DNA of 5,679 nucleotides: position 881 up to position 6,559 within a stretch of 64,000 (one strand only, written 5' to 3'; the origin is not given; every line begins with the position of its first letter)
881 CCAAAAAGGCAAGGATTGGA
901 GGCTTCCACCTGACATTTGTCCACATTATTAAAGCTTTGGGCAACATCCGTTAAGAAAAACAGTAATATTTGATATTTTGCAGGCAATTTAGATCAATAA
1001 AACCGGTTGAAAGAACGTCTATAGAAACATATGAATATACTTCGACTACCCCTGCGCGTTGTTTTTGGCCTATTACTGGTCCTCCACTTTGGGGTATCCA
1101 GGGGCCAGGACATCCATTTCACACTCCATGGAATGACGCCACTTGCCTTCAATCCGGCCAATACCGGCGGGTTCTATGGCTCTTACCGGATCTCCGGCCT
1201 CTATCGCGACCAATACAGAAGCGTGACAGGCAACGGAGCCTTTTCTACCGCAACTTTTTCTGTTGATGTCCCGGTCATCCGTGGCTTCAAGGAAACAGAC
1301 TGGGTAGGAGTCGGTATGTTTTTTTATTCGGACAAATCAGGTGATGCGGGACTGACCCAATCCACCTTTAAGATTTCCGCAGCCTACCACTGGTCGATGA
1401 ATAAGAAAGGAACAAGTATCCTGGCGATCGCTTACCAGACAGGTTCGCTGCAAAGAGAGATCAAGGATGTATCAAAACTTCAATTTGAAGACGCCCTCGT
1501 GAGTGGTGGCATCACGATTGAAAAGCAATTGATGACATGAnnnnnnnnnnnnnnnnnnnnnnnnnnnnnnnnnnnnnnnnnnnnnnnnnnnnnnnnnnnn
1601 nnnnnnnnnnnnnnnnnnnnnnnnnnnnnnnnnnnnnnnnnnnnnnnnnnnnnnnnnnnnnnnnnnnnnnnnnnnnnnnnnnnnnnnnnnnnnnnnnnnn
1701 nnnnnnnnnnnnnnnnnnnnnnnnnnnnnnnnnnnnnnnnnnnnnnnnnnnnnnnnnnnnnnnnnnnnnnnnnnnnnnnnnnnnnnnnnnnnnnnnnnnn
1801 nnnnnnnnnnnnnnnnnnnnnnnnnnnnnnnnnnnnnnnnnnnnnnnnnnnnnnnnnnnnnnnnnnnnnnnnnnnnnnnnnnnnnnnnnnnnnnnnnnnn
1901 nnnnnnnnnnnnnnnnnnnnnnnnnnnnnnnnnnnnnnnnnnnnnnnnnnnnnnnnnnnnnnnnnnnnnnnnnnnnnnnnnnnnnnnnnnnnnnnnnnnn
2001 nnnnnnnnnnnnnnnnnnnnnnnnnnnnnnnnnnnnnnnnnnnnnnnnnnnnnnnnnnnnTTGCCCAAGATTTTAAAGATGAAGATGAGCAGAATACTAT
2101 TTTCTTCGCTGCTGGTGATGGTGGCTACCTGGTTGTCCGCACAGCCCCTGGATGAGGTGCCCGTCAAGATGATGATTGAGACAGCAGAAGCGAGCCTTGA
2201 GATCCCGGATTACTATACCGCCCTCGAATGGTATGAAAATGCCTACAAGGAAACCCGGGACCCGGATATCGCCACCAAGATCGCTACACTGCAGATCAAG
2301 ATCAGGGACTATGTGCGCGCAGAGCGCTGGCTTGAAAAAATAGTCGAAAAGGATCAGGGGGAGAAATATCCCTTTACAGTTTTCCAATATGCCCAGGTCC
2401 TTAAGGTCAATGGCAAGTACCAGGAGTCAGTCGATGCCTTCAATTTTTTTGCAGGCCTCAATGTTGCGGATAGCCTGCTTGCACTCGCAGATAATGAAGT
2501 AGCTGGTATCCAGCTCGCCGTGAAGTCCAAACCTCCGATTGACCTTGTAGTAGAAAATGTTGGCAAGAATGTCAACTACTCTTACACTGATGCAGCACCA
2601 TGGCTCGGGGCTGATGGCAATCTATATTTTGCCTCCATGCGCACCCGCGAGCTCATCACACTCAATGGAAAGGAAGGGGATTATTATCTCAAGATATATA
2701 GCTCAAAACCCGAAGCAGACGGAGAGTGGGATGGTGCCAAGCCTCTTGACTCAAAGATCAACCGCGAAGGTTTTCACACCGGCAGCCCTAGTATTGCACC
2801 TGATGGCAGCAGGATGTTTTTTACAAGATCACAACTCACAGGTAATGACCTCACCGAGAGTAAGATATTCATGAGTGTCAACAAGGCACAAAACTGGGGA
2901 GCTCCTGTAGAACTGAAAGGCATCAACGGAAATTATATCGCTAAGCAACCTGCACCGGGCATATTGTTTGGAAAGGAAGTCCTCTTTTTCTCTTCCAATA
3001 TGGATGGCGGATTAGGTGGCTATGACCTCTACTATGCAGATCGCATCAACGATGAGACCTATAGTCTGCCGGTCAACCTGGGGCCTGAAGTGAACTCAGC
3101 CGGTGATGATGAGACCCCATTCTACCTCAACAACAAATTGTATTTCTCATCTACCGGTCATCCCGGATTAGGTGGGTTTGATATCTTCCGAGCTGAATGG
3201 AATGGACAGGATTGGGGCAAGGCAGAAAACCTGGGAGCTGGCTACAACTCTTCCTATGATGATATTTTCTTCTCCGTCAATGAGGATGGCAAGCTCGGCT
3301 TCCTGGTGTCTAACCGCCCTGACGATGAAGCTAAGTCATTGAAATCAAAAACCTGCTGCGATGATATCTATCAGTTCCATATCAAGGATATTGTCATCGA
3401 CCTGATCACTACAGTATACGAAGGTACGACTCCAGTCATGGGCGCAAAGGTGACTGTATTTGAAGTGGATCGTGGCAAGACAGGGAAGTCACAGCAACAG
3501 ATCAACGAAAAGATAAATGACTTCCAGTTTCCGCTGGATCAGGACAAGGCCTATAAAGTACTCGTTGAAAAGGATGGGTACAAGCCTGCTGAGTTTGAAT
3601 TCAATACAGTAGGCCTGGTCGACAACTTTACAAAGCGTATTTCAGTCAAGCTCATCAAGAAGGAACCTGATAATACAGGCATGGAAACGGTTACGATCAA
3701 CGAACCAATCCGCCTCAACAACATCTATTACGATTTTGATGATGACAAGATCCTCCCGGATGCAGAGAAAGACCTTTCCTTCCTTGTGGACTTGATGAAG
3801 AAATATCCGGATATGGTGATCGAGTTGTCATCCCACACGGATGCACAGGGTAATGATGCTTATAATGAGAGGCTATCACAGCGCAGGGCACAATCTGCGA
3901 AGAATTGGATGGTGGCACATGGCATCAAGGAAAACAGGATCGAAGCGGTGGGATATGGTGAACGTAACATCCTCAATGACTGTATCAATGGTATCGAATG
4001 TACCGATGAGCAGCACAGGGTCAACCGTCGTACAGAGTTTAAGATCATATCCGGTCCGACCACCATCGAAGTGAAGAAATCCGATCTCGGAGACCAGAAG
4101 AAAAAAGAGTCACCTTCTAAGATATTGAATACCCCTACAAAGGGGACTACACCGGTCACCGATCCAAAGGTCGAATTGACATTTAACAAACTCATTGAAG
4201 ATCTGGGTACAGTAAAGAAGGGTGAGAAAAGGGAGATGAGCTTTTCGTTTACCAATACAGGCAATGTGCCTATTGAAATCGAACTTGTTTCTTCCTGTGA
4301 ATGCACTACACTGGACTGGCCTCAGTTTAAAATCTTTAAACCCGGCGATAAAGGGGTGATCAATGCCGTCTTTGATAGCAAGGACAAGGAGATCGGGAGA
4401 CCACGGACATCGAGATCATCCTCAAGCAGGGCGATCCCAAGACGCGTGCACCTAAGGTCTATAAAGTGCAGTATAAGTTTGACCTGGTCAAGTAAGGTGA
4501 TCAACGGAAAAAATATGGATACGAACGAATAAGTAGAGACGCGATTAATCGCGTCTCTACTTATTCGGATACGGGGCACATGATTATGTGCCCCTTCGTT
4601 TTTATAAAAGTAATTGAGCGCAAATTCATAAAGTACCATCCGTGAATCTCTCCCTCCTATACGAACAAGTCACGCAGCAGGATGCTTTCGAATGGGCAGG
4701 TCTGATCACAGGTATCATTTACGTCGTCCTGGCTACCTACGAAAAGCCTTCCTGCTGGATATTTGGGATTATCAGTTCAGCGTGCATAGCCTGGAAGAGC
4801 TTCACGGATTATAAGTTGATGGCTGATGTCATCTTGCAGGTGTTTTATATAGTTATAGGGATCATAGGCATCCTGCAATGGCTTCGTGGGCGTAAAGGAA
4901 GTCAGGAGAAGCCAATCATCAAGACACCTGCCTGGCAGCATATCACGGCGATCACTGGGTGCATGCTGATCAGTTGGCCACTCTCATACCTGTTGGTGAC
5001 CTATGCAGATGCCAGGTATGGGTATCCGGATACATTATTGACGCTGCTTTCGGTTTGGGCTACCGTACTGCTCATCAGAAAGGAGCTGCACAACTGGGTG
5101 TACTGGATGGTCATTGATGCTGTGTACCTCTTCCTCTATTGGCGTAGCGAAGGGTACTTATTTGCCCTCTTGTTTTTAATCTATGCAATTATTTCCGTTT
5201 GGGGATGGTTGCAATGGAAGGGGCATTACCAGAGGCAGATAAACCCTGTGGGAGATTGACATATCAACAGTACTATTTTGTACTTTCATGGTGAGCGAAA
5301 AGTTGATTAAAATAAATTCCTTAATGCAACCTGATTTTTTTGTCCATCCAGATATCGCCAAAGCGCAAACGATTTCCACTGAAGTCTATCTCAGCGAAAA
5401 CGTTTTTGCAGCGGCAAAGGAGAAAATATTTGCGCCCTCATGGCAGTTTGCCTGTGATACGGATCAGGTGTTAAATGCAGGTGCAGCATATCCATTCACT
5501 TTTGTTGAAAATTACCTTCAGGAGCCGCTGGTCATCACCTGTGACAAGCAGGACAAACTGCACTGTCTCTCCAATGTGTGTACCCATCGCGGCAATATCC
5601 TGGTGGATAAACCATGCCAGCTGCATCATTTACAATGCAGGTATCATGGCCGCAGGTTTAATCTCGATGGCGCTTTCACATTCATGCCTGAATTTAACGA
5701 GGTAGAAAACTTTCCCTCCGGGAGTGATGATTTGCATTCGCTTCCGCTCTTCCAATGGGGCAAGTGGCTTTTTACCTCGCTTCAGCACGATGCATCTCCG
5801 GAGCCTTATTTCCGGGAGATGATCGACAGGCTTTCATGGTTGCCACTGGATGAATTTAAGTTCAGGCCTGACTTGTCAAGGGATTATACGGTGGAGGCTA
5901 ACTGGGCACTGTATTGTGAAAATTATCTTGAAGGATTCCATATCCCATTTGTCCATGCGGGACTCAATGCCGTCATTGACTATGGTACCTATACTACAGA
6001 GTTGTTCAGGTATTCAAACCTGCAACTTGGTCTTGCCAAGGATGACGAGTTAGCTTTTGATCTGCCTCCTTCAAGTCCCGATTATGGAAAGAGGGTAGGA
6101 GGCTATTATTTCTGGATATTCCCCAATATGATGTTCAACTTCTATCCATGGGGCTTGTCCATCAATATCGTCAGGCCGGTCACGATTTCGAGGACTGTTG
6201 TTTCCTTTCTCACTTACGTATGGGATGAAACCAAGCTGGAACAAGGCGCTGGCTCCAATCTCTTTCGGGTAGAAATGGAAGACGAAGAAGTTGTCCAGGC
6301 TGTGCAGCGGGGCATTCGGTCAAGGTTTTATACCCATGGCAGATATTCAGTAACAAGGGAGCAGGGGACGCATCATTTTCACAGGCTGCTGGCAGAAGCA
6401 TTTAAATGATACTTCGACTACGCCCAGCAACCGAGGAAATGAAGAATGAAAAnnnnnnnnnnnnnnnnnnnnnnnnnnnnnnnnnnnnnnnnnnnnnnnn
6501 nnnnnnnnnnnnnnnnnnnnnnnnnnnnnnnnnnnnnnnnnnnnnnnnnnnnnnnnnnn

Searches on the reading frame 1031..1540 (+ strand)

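Call 63: search_protein_families(library=pfam, proteins=[window:1031-1540:+], max_evalue=0.00001)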
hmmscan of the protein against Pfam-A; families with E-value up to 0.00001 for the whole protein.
window:1031-1540:+ (169 aa): 1 family
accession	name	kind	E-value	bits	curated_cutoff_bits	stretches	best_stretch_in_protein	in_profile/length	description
PF11751.14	PorP_SprF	-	1.3e-13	51.5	22.3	1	24-153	3-119/273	Type IX secretion system membrane protein PorP/SprF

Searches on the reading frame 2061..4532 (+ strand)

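Call 63: search_protein_families(library=pfam, proteins=[window:2061-4532:+], max_evalue=0.00001)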
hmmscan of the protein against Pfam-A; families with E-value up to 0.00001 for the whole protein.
window:2061-4532:+ (823 aa): 4 families
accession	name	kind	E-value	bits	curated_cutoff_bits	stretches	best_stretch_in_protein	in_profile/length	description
PF00691.25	OmpA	-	3.9e-17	62.8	27.2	1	556-640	1-87/98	OmpA family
PF07610.17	DUF1573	-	2e-14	53.8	26.1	1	707-776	2-71/98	Protein of unknown function (DUF1573)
PF22544.2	HYDIN_VesB_CFA65-like_Ig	-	3.9e-08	33.9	25.5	1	706-775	3-74/100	HYDIN/CFA65/VesB-like, Ig-like domain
PF07676.18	PD40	-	2.4e-07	30.9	20.9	0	233-258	5-29/38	WD40-like Beta Propeller Repeat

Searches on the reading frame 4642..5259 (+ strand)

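Call 63: search_protein_families(library=pfam, proteins=[window:4642-5259:+], max_evalue=0.00001)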
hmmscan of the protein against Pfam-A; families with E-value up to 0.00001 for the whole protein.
window:4642-5259:+ (205 aa): 1 family
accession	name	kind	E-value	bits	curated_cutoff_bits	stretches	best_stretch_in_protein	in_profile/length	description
PF04973.17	NMN_transporter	-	3.4e-40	138.3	27.3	1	16-193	3-174/175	Nicotinamide mononucleotide transporter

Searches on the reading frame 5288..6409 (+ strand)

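Call 63: search_protein_families(library=pfam, proteins=[window:5288-6409:+], max_evalue=0.00001)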
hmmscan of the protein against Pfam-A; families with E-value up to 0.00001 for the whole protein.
window:5288-6409:+ (373 aa): 2 families
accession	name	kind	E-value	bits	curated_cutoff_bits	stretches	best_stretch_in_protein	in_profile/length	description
PF00848.25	Ring_hydroxyl_A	-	6.1e-24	85.5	24.9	1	195-370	7-204/208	Ring hydroxylating alpha subunit (catalytic domain)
PF00355.32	Rieske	-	1e-13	51.4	20.3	1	51-143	1-88/88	Rieske [2Fe-2S] domain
